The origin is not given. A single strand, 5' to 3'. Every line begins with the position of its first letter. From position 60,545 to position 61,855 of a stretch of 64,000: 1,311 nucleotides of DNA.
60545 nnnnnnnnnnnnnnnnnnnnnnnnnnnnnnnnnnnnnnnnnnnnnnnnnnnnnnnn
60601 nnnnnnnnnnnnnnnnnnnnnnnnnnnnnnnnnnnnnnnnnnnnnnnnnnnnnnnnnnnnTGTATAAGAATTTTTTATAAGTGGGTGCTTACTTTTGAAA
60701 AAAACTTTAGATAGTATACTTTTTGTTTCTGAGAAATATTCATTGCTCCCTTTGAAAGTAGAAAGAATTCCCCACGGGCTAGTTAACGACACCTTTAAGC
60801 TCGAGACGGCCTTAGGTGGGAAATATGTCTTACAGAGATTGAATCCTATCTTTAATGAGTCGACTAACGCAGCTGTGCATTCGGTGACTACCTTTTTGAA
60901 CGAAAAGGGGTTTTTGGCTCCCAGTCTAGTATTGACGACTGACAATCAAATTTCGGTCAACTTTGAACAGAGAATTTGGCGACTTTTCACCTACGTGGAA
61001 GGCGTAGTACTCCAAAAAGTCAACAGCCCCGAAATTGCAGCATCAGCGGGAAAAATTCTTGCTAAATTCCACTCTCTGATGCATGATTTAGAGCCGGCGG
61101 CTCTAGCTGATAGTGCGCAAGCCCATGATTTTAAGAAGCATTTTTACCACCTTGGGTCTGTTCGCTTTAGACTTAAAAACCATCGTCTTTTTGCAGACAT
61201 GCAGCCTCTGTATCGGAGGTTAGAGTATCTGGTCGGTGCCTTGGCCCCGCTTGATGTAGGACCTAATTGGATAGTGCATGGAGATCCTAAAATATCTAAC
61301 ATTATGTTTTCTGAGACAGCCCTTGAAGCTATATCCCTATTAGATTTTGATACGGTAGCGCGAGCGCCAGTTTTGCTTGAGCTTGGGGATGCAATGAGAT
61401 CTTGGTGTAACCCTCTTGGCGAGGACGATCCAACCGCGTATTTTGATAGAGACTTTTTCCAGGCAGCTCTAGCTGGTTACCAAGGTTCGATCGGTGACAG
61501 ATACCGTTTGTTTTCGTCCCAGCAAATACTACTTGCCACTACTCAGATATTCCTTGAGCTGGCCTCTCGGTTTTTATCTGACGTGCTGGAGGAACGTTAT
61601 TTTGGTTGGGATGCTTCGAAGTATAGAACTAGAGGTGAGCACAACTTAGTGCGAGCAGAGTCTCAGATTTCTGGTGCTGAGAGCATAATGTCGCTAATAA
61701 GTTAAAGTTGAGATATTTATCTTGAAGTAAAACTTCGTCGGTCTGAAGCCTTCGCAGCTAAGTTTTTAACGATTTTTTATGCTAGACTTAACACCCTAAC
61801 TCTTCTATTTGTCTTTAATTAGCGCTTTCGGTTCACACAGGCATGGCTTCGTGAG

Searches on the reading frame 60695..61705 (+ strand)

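Call 62: search_protein_families(library=pfam, max_evalue=1e-8, proteins=[window:60695-61705:+])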
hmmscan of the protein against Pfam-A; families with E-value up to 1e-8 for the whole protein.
window:60695-61705:+ (336 aa): 1 family
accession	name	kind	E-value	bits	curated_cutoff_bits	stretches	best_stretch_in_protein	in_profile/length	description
PF01636.29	APH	-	3.4e-22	79.8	23.2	1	22-254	2-230/239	Phosphotransferase enzyme family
